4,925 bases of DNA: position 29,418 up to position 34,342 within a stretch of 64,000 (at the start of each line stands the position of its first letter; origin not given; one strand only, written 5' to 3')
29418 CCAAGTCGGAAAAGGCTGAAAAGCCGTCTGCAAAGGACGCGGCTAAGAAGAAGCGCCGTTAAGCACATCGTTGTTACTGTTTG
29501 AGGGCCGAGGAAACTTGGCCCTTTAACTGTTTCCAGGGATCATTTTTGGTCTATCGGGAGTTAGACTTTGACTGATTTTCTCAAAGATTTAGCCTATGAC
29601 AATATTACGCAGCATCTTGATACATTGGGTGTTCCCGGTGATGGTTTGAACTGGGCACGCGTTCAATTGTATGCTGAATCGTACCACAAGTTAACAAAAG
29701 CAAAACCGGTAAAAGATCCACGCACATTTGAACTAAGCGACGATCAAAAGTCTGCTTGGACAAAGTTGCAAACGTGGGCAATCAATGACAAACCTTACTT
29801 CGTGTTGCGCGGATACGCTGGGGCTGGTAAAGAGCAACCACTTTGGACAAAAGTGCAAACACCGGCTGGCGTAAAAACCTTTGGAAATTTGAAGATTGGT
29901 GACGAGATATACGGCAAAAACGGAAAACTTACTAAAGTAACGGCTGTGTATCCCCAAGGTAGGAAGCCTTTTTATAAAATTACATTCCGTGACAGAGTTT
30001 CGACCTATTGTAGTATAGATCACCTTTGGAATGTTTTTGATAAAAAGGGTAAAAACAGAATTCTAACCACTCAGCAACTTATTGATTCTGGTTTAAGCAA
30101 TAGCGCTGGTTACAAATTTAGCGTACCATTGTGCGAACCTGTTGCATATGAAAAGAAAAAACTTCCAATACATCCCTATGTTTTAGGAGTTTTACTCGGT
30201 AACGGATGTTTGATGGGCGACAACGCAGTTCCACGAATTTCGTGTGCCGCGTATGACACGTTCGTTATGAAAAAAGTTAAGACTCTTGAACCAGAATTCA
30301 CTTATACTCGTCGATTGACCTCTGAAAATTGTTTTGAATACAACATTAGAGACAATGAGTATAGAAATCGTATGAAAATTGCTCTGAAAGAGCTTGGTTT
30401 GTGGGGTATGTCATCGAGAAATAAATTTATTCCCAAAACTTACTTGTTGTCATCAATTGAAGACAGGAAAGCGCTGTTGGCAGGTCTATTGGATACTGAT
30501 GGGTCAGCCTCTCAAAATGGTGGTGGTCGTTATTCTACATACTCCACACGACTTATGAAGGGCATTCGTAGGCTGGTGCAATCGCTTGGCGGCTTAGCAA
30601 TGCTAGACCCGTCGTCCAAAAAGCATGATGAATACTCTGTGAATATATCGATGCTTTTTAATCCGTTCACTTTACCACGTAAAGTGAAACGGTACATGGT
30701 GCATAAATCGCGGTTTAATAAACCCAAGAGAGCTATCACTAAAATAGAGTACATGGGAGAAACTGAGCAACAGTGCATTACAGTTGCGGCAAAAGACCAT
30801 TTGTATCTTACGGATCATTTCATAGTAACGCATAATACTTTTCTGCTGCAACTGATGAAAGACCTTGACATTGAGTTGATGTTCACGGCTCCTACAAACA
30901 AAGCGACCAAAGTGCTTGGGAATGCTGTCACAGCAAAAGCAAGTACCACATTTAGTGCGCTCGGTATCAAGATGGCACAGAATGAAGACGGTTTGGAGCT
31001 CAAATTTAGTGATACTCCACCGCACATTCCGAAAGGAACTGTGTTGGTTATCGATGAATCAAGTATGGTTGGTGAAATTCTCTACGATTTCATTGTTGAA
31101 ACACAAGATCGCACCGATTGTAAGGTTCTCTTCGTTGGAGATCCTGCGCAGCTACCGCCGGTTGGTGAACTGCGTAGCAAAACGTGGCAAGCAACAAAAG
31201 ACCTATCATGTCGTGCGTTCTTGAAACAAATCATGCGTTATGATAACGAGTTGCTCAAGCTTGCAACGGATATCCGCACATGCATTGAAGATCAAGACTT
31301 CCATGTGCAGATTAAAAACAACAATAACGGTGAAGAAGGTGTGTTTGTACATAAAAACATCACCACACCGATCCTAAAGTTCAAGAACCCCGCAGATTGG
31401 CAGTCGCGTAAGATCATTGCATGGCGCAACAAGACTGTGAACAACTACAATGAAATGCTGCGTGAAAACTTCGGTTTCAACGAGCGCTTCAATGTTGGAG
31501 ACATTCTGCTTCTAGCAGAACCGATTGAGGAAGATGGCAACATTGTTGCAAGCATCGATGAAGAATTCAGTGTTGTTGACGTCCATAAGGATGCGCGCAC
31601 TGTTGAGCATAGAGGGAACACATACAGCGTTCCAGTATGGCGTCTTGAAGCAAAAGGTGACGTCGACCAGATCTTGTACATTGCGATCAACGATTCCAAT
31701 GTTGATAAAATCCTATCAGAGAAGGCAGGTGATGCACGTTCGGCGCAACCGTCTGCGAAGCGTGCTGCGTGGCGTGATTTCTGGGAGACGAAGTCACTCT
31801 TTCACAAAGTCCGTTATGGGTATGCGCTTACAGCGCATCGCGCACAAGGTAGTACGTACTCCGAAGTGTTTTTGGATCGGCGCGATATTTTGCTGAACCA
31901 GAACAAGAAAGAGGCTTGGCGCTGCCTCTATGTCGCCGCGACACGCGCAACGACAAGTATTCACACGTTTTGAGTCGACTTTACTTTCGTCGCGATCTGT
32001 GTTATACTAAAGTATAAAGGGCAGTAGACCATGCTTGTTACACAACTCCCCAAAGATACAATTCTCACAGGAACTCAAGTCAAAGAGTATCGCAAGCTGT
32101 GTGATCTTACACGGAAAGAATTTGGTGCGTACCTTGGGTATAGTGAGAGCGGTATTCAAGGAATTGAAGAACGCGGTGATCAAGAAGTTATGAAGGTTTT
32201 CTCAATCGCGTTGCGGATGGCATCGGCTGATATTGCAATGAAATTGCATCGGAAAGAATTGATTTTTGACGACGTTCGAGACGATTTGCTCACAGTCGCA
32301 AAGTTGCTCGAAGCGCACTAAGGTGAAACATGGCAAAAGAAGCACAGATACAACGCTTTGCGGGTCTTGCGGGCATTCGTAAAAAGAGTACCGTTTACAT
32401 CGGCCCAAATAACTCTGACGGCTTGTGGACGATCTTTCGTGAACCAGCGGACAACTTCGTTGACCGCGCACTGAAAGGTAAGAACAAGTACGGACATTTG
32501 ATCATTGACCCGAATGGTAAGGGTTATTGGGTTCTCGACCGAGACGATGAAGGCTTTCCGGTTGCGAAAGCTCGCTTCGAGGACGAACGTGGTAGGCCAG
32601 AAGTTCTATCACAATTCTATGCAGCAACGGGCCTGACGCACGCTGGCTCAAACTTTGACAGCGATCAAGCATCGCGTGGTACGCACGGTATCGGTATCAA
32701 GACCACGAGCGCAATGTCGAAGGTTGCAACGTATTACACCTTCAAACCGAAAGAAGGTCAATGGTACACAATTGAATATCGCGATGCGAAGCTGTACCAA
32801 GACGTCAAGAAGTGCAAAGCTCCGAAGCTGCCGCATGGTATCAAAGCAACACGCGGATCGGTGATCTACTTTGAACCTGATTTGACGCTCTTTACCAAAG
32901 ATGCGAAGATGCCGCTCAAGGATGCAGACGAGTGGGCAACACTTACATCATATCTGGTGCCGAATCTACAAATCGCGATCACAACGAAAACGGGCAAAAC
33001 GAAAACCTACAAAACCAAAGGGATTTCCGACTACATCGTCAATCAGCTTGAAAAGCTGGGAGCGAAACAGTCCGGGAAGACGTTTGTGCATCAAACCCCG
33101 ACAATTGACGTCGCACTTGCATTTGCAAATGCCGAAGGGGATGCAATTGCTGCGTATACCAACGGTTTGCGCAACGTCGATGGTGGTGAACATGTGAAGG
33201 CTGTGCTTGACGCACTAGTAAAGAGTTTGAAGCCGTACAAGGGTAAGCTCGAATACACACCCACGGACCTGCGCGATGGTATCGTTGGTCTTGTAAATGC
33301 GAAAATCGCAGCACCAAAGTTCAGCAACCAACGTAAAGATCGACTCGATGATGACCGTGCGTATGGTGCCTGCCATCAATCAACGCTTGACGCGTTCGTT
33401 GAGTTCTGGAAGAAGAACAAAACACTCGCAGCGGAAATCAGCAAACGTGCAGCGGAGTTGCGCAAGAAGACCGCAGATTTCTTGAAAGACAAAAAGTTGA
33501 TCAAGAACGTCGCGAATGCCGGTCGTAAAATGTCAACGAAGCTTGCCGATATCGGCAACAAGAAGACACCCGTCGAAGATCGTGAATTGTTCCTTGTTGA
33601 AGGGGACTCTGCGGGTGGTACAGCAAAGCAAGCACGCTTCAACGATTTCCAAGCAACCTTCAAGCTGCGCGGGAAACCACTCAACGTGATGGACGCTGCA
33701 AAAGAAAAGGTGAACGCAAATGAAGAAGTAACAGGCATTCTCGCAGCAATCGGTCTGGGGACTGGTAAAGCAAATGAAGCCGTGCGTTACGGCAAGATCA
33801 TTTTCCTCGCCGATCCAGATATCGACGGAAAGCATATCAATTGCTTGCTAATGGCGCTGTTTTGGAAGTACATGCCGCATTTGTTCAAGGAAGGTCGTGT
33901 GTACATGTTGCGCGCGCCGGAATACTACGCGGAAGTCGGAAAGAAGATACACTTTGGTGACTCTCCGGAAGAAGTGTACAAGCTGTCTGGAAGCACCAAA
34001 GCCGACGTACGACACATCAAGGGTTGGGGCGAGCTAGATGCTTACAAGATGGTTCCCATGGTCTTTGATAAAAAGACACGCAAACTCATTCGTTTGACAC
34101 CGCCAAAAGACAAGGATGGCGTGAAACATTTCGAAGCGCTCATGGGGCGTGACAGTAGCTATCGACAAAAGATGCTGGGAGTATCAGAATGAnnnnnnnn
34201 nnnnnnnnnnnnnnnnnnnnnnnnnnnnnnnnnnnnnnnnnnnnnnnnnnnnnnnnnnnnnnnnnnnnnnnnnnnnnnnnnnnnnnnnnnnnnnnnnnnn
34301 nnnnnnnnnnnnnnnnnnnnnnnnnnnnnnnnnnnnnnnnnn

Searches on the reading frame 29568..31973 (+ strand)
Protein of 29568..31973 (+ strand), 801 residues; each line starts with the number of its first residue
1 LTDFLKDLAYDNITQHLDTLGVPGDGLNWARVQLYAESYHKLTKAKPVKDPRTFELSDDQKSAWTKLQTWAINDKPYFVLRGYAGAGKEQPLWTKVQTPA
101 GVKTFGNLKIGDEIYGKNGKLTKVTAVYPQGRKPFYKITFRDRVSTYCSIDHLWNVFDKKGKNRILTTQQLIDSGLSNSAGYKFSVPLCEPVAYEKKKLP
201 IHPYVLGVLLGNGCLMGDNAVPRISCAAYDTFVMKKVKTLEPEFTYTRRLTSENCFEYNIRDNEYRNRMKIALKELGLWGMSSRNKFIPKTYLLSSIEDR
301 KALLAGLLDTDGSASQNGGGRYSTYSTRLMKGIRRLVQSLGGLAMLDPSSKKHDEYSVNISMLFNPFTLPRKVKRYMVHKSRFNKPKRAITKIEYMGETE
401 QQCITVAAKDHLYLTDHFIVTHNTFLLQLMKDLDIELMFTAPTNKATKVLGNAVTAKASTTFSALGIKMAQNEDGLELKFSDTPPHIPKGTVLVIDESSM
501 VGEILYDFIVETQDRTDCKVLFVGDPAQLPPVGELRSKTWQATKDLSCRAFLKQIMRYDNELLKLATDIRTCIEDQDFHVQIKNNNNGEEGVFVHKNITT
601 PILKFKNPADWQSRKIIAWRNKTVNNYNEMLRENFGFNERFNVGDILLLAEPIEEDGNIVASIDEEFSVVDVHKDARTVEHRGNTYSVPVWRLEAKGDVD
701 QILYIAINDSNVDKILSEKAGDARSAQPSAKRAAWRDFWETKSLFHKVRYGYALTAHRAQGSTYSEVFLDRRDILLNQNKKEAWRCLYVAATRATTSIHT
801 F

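Call 11: search_protein_families(library=pfam, proteins=[window:29568-31973:+], max_evalue=0.001)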
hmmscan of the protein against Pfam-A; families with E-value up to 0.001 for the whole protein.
window:29568-31973:+ (801 aa): 6 families
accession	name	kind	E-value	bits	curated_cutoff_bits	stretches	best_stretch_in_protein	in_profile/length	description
PF13604.12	AAA_30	-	2.9e-17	63.5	27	1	429-566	41-164/191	AAA domain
PF13245.12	AAA_19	-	7.5e-14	52.5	25.1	1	428-533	33-133/134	AAA domain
PF13538.12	UvrD_C_2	-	1.3e-09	38.2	27.4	1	750-796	1-47/52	UvrD-like helicase C-terminal domain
PF01443.25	Viral_helicase1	-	1.4e-06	28.8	21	0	744-799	173-225/228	Viral superfamily 1 RNA helicase core domain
PF14528.11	LAGLIDADG_3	-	6.9e-06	26.7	22.5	1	301-358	4-66/82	LAGLIDADG-like domain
PF05204.19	Hom_end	-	0.00061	20.3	21.1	0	288-361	2-77/110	Homing endonuclease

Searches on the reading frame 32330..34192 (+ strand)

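Call 11: search_protein_families(library=pfam, proteins=[window:32330-34192:+], max_evalue=0.001)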
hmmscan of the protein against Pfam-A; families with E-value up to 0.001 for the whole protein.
window:32330-34192:+ (620 aa): 3 families
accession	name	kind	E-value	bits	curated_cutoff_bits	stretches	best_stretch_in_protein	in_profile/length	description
PF00204.31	DNA_gyraseB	-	3.1e-19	69.6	27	1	232-380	2-163/173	DNA gyrase B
PF01751.28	Toprim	-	6.6e-12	45.9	23.1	1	419-526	1-93/96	Toprim domain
PF00986.26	DNA_gyraseB_C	-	7.5e-06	26.5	29.8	1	557-614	3-60/63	DNA gyrase B subunit, carboxyl terminus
